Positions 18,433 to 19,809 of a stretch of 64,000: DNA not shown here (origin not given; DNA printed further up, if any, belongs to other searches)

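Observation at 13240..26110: About 12.9-kb integrase-less, AT-rich defence-type island wedged between gcvP and the HDAC gene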

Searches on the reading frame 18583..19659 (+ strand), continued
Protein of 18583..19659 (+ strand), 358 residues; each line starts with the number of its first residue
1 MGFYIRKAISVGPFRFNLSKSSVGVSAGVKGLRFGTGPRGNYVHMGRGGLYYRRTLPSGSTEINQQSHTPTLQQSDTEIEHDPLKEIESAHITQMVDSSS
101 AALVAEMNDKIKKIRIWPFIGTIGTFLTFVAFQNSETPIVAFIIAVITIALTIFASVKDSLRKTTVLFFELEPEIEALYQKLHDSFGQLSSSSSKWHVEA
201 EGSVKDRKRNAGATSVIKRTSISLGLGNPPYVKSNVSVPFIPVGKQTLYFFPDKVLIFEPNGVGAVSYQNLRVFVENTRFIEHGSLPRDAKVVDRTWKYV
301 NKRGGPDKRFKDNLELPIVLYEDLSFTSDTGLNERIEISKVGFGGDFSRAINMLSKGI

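Call 116: fold_search(model_id=the predicted structure, library=viral)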
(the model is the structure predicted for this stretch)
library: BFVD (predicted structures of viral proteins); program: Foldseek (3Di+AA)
matches with E <= 10: 261; with E <= 0.001: 0
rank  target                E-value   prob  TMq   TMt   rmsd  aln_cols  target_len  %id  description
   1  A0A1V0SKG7            1.4e-02  0.38  0.16  0.12  23.3       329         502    6  Uncharacterized protein [Klosneuvirus KNV1]
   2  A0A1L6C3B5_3          2.7e-02  0.21  0.13  0.06  17.7       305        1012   11  (no name in the UniProt tables at hand)
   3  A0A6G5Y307            4.4e-02  0.25  0.12  0.18  23.3       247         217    7  (no name in the UniProt tables at hand)
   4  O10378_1              1.0e-01  0.13  0.10  0.05  24.8       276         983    8  RNA-directed RNA polymerase L [Rice yellow stunt virus]
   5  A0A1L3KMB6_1          1.3e-01  0.03  0.08  0.04  22.2       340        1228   12  (no name in the UniProt tables at hand)
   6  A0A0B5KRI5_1          1.4e-01  0.16  0.12  0.05  19.7       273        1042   11  RNA-directed RNA polymerase (Fragment) [Shuangao Insect Virus 6]
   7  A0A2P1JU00            1.7e-01  0.28  0.18  0.18  16.3       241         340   10  Putative tail tape measure protein [Anoxybacillus phage A403]
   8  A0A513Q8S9            1.9e-01  0.04  0.09  0.04  32.5       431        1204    9  (no name in the UniProt tables at hand)
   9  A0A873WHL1            2.8e-01  0.21  0.14  0.29   8.4       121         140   14  (no name in the UniProt tables at hand)
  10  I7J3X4                3.0e-01  0.21  0.13  0.27   8.6       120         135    9  Uncharacterized protein [Yersinia phage phiR1-RT]
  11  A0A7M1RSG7            3.3e-01  0.06  0.12  0.18  27.9       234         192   13  Lysis regulatory protein-like protein [uncultured phage cr6_1]
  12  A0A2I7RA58            3.7e-01  0.08  0.10  0.19  18.2       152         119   12  (no name in the UniProt tables at hand)
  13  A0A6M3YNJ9            4.1e-01  0.16  0.10  0.05   8.3        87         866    8  RNA-dependent RNA polymerase [Riboviria sp.]
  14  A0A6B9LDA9            4.1e-01  0.04  0.08  0.18  18.2       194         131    7  Uncharacterized protein [Mycobacterium phage Onyinye]
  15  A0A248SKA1            4.8e-01  0.09  0.07  0.21  14.8        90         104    9  (no name in the UniProt tables at hand)
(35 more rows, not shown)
